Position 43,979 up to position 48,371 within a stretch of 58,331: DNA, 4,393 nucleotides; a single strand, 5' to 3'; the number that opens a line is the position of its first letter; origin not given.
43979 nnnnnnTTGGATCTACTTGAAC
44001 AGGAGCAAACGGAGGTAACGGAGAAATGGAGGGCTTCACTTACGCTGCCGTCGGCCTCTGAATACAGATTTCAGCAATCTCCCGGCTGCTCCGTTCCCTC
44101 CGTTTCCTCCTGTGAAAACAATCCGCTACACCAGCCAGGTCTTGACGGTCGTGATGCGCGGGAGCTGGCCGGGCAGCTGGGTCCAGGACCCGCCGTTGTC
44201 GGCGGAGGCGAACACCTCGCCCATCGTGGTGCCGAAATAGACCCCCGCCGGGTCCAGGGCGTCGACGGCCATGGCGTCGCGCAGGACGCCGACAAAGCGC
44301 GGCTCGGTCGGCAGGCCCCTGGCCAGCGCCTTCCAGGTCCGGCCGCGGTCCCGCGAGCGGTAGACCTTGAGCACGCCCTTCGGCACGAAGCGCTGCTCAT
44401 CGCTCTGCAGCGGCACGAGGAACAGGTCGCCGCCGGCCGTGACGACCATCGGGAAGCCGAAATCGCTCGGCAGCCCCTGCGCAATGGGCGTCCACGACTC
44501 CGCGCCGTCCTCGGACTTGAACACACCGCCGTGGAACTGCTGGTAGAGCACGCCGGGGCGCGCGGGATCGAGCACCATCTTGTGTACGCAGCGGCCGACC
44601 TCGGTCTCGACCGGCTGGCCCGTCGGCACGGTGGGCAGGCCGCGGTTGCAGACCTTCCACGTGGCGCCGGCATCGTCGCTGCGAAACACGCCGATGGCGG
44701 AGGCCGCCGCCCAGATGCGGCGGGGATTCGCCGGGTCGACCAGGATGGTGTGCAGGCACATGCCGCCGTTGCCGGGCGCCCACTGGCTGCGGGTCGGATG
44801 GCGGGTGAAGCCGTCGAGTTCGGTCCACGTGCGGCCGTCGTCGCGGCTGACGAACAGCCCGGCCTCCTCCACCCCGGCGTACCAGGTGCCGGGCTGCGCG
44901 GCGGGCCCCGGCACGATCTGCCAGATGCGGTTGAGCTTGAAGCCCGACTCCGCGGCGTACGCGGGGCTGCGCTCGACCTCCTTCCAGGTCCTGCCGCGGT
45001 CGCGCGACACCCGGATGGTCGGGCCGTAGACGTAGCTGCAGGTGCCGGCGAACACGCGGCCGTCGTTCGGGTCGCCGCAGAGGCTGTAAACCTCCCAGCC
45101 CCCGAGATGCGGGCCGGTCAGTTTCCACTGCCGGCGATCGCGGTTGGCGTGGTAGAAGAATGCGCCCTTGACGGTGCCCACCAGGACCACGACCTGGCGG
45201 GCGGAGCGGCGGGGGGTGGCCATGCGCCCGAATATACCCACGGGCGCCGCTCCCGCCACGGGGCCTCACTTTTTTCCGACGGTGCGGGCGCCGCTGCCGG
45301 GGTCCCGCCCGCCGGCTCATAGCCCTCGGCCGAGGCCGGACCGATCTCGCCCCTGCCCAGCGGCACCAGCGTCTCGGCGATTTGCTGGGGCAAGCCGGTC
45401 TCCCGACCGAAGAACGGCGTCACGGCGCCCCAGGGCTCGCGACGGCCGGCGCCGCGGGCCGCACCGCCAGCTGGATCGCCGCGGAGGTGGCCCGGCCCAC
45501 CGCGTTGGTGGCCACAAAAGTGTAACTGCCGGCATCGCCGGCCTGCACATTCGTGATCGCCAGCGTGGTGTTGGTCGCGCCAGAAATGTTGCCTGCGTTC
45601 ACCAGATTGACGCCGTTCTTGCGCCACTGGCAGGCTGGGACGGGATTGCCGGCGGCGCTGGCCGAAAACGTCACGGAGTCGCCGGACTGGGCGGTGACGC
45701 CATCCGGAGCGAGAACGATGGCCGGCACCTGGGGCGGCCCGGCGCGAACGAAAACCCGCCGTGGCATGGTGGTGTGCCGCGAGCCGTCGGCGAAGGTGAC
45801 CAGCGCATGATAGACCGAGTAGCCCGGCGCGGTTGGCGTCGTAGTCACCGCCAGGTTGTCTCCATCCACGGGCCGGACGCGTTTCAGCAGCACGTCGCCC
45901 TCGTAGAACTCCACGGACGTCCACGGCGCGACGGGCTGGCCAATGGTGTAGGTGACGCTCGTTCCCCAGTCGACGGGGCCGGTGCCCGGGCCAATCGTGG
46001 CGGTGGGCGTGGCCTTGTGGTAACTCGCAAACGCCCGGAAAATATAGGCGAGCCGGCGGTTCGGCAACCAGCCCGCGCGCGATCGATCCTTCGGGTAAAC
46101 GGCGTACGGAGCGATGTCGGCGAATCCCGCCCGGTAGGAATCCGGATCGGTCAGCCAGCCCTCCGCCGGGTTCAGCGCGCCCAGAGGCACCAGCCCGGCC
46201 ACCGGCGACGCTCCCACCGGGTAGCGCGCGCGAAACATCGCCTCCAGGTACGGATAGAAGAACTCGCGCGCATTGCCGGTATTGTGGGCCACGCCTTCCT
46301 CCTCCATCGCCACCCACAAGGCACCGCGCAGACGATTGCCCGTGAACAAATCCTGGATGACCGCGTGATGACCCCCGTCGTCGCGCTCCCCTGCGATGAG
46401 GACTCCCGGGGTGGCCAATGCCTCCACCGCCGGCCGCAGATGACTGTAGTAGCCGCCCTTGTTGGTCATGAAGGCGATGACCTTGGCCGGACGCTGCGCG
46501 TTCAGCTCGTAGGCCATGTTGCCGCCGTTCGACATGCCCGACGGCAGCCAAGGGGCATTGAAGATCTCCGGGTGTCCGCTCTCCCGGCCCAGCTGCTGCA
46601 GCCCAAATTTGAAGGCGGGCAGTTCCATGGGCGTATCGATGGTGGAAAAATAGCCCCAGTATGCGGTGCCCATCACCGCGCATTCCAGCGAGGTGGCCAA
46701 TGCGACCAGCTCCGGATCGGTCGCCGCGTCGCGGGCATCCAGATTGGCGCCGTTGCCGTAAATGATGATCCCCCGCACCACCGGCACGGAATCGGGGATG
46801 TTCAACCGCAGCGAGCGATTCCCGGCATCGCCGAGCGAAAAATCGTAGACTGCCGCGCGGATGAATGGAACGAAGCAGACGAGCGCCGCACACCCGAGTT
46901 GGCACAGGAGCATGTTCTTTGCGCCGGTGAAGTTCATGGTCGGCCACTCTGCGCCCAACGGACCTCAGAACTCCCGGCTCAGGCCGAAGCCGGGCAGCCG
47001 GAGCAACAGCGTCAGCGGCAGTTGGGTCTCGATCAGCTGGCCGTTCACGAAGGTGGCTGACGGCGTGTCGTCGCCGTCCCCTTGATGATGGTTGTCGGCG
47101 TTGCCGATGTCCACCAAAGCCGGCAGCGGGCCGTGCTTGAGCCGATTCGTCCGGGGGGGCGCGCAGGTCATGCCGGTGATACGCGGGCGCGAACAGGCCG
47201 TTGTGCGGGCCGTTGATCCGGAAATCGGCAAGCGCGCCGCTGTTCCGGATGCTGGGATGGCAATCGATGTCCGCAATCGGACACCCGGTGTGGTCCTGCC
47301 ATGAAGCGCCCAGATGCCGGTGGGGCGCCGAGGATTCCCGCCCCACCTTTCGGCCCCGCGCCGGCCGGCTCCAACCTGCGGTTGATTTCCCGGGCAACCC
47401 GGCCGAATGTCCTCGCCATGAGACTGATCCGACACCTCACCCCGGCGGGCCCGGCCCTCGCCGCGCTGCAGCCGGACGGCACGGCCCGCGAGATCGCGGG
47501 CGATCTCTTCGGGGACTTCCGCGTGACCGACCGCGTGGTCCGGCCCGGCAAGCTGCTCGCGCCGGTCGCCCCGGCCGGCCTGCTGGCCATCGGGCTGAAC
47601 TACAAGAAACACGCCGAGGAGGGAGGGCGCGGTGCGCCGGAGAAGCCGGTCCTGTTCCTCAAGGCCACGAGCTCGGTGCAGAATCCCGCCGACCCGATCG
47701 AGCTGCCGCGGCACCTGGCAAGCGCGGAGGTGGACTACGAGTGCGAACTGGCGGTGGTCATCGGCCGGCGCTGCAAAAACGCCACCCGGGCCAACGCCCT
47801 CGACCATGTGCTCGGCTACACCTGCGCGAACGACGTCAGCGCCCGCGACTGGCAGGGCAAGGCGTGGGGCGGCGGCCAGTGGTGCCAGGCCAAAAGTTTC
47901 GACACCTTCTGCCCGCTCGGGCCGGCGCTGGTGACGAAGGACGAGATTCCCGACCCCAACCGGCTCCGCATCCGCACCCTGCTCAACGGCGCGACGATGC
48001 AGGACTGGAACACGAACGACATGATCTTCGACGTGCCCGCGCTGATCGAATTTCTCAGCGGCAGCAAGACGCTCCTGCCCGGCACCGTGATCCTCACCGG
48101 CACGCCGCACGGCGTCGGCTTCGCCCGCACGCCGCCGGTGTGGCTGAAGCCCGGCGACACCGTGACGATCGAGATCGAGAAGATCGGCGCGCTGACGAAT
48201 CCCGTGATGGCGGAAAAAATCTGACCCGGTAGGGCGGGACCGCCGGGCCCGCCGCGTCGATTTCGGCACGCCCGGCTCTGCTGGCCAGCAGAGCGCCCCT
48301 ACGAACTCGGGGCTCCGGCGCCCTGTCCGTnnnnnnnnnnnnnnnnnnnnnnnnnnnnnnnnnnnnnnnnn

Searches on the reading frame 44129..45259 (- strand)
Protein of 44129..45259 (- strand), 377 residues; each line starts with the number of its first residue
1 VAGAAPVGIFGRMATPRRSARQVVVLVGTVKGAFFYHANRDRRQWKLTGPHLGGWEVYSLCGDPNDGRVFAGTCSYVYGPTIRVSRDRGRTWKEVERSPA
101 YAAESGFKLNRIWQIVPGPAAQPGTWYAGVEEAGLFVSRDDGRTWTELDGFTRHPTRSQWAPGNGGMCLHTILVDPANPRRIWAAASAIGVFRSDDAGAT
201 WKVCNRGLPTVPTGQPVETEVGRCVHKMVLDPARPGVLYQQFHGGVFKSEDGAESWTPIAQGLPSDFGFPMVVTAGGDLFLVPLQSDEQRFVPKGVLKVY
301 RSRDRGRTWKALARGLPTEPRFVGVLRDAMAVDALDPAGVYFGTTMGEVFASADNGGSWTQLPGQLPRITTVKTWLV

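Call 70: search_protein_families(library=pfam, proteins=[window:44129-45259:-], max_evalue=0.0001)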
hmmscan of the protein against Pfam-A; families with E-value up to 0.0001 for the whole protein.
window:44129-45259:- (377 aa): 7 families
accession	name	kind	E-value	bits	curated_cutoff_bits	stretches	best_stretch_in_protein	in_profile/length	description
PF02012.26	BNR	-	1.3e-12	46.2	27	0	300-310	1-11/12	BNR/Asp-box repeat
PF15902.12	Sortilin-Vps10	-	1.1e-11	44.7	33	0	135-261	3-114/446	Sortilin, neurotensin receptor 3,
PF15899.11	BNR_6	-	1.9e-08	34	27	0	300-310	2-12/14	BNR-Asp box repeat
PF13810.12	DUF4185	-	3.9e-08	33.3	39.5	0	329-365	110-145/309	Domain of unknown function (DUF4185)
PF13088.12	BNR_2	-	2e-06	27.8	31.4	0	122-312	73-251/277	BNR repeat-like domain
PF14870.12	PSII_BNR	-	3.6e-05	23.6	27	0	282-360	68-138/303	Photosynthesis system II assembly factor YCF48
PF24316.1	Tli3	-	5.7e-05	23.9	27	0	78-100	82-104/129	T6SS Tli3 immunity protein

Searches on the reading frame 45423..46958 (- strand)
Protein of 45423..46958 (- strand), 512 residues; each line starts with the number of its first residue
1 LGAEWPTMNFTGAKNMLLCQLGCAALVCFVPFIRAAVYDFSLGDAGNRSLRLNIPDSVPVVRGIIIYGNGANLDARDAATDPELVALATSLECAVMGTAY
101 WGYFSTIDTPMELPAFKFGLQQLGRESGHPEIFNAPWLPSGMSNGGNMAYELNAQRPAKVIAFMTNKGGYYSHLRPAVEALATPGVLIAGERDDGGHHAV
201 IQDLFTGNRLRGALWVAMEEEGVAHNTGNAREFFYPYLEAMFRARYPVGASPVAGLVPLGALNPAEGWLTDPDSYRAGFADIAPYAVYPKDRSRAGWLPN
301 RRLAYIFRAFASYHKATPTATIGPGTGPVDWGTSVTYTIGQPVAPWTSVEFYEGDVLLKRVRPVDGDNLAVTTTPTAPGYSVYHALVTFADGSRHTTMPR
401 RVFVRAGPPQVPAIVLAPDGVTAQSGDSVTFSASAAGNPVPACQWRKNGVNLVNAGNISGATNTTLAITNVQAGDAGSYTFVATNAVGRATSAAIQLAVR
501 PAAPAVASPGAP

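Call 84: search_protein_families(library=pfam, proteins=[window:45423-46958:-], max_evalue=0.0001)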
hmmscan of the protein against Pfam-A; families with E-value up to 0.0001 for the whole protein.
window:45423-46958:- (512 aa): 4 families
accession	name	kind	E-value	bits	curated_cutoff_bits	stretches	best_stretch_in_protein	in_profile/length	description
PF07679.22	I-set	-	7.4e-16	58.4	23.7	1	412-494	1-86/90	Immunoglobulin I-set domain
PF13927.12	Ig_3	-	1.1e-13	51.9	30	1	412-485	2-78/78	Immunoglobulin domain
PF13895.12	Ig_2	-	1.8e-05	25.3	27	1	423-499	11-79/79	Immunoglobulin domain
PF00047.31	ig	-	3.9e-05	24.3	21.8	1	421-491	3-78/81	Immunoglobulin domain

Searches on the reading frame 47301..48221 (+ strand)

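Call 84: search_protein_families(library=pfam, proteins=[window:47301-48221:+], max_evalue=0.0001)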
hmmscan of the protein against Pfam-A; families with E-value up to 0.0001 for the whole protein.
window:47301-48221:+ (307 aa): 2 families
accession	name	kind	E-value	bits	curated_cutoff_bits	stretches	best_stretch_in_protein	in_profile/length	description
PF01557.24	FAA_hydrolase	-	8e-74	248.3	23.9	1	96-302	4-213/214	Fumarylacetoacetate (FAA) hydrolase C-terminal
PF10370.14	Rv2993c-like_N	-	2.2e-05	25.7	21.3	1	40-88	1-50/50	Rv2993c-like, N-terminal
